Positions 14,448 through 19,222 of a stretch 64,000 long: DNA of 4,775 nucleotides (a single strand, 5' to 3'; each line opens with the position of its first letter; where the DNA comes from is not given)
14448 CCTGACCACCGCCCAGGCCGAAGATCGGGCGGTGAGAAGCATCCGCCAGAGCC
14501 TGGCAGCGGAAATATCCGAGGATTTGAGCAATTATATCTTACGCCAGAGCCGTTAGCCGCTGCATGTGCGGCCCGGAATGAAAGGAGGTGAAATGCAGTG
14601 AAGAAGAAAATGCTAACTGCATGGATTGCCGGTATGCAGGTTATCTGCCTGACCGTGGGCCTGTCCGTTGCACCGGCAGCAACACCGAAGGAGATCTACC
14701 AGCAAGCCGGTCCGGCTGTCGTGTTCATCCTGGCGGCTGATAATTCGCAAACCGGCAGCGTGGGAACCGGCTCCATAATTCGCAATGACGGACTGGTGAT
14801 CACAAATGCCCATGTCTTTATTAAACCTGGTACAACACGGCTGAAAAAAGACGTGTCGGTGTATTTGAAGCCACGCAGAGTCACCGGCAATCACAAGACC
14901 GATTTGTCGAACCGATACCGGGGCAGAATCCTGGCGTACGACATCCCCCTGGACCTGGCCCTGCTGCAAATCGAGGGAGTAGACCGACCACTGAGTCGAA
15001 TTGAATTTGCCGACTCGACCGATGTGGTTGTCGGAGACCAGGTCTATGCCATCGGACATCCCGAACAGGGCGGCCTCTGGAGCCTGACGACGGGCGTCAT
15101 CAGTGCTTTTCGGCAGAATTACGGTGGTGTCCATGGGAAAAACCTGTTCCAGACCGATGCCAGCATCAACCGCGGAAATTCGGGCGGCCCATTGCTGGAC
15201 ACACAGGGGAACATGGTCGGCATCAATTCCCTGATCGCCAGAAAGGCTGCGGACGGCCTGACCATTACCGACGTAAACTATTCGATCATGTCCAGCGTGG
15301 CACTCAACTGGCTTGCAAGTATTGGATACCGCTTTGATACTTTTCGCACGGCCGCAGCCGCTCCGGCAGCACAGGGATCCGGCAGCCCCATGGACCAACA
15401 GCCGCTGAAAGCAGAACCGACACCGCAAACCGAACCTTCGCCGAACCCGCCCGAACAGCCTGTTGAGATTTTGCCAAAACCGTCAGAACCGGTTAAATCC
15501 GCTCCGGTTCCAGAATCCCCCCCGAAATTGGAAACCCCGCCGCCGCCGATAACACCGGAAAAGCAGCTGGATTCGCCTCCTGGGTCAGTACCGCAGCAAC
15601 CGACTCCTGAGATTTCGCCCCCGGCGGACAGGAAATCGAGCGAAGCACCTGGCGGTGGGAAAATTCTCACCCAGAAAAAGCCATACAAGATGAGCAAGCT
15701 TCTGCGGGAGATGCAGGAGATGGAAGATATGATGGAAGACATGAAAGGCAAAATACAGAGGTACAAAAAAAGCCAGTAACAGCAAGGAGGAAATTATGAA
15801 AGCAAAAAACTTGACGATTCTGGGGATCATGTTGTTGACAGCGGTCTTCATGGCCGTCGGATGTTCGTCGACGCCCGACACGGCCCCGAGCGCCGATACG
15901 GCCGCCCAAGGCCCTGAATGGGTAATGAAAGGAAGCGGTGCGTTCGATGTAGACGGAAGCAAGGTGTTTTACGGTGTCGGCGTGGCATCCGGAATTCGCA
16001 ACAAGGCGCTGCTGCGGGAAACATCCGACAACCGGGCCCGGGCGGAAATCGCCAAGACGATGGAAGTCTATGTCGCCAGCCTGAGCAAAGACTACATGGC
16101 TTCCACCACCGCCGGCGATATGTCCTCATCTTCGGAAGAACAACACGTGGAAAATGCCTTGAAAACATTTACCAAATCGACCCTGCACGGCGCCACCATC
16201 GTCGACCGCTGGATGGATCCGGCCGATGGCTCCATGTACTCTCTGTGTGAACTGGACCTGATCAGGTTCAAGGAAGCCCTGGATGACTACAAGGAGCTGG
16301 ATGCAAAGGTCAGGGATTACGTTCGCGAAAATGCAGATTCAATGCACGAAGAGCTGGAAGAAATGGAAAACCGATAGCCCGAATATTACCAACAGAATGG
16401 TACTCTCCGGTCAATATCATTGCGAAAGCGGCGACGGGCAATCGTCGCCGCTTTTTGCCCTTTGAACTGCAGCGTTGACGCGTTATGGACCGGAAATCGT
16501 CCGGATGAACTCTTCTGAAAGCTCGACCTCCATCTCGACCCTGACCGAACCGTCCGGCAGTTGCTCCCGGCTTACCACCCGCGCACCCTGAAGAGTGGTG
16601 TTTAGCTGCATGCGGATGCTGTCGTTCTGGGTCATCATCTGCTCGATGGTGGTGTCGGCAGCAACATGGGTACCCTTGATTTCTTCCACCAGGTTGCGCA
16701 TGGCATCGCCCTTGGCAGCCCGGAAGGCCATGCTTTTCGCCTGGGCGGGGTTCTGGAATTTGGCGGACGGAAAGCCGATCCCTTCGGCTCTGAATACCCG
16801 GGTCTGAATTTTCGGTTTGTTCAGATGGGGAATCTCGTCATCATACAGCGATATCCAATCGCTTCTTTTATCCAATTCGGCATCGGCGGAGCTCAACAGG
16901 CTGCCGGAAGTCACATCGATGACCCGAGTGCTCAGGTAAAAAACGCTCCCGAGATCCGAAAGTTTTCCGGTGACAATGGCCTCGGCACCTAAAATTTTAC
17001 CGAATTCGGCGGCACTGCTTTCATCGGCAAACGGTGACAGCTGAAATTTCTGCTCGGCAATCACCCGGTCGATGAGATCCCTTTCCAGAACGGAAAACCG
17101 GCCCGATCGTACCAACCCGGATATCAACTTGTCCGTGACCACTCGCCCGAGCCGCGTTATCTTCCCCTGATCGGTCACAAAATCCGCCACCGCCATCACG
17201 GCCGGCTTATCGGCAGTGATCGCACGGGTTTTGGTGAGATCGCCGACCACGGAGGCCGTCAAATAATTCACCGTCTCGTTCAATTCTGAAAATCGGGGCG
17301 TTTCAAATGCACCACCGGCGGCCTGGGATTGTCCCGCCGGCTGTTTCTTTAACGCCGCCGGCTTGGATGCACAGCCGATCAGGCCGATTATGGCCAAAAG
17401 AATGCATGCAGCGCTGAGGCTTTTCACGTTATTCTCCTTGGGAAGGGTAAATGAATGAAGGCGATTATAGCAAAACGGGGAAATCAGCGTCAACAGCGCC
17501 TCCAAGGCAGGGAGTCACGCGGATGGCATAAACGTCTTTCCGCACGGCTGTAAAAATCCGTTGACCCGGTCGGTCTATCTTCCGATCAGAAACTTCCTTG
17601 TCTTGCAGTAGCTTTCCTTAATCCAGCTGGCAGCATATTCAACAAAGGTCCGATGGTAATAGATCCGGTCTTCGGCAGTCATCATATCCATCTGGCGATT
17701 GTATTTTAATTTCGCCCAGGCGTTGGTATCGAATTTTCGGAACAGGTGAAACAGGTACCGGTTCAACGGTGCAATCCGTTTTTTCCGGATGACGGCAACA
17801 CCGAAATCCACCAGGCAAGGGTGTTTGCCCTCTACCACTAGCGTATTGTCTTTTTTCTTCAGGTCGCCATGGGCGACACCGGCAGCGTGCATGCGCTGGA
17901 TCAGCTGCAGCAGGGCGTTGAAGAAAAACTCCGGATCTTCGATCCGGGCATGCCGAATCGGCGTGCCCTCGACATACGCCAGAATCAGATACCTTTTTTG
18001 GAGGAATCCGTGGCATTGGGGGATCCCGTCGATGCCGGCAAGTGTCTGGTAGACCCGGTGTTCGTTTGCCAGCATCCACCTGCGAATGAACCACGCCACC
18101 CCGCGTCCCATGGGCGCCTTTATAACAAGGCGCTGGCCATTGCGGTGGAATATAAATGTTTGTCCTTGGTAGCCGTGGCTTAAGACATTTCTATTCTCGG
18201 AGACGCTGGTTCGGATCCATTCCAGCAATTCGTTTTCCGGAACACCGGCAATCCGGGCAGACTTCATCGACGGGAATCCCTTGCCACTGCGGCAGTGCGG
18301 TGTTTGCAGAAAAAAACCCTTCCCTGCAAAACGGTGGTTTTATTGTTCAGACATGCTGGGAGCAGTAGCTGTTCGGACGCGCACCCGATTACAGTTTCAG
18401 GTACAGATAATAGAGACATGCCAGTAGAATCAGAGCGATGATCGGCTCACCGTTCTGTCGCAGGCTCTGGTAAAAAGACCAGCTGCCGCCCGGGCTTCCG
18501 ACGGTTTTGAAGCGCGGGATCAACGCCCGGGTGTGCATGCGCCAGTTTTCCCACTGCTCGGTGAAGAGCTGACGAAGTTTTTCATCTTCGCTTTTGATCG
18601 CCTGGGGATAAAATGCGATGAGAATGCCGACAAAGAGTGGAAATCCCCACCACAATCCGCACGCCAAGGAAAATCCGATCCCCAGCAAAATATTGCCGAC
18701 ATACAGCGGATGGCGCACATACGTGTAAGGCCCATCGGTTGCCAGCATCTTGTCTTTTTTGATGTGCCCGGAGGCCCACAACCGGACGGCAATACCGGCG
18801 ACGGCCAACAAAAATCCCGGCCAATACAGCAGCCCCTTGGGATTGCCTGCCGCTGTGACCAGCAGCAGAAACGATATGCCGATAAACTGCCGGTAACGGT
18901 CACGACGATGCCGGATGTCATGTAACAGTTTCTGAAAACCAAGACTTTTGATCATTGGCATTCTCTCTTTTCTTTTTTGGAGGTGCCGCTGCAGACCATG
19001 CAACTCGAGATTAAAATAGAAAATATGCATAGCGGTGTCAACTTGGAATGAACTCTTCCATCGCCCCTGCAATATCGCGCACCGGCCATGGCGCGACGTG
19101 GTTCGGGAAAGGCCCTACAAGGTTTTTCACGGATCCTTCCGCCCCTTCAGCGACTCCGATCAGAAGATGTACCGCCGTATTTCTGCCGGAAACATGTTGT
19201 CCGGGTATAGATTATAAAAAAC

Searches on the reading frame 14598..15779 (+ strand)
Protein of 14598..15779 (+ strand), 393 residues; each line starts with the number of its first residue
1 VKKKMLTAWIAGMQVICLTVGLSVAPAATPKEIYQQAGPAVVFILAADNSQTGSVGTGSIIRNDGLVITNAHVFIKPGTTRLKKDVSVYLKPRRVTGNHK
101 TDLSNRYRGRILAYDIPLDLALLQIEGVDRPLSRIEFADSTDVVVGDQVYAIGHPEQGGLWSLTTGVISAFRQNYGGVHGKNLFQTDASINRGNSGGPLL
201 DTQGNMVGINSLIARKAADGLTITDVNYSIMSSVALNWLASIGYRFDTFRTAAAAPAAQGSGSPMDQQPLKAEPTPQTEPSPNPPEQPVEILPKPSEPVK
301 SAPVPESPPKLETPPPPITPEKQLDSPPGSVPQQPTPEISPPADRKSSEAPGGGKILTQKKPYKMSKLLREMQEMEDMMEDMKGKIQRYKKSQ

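Call 22: search_protein_families(library=pfam, proteins=[window:14598-15779:+], max_evalue=0.00001)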
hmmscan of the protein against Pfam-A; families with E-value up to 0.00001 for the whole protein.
window:14598-15779:+ (393 aa): 2 families
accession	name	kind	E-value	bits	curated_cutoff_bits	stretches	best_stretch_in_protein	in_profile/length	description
PF13365.12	Trypsin_2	-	1.3e-30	107.5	27.6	1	56-209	1-144/144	Trypsin-like peptidase domain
PF00089.32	Trypsin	-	1.5e-17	64.6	20.6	1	39-222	13-206/220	Trypsin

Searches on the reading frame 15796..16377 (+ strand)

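Call 22: search_protein_families(library=pfam, proteins=[window:15796-16377:+], max_evalue=0.00001)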
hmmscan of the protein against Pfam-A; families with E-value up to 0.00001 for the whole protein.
window:15796-16377:+ (193 aa): 1 family
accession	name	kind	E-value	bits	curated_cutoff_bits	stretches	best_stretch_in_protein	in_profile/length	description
PF02169.21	LPP20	-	2.4e-06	28.3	25.9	1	58-154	15-97/97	LPP20 lipoprotein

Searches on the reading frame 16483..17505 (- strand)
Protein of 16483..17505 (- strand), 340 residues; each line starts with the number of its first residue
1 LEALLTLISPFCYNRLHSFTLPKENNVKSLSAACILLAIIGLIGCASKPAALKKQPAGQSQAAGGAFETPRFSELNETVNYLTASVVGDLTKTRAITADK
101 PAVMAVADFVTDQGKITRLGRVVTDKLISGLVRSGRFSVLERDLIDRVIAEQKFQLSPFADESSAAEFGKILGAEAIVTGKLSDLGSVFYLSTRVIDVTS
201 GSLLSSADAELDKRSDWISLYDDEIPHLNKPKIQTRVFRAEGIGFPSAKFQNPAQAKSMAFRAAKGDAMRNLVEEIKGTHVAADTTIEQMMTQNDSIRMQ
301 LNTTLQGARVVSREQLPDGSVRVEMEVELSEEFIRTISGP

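Call 22: search_protein_families(library=pfam, proteins=[window:16483-17505:-], max_evalue=0.00001)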
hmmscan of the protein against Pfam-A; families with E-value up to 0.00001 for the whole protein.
window:16483-17505:- (340 aa): 3 families
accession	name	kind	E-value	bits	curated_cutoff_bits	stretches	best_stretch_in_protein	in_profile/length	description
PF03783.19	CsgG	-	8.9e-11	41.9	20.8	1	116-185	33-101/210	Curli production assembly/transport component CsgG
PF02169.21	LPP20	-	1.1e-08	35.9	25.9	1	255-327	20-96/97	LPP20 lipoprotein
PF17680.6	FlgO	-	1.3e-06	28.7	22.6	1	94-213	11-127/130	FlgO protein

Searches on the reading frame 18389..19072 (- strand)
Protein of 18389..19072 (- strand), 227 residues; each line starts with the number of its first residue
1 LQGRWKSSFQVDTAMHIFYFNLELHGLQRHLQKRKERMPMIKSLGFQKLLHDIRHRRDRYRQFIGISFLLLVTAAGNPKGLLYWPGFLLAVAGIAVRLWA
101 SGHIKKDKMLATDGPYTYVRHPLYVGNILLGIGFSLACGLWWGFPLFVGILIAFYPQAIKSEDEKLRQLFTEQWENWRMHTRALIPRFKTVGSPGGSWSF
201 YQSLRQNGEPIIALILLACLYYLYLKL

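Call 22: search_protein_families(library=pfam, proteins=[window:18389-19072:-], max_evalue=0.00001)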
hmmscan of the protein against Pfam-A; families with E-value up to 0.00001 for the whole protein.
window:18389-19072:- (227 aa): 2 families
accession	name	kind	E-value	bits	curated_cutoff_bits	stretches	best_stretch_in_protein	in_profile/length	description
PF04191.18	PEMT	-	7.3e-08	33.2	25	1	99-172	29-104/105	Phospholipid methyltransferase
PF04140.19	ICMT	-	1.6e-07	32.1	24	1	104-167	29-94/95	Isoprenylcysteine carboxyl methyltransferase (ICMT) family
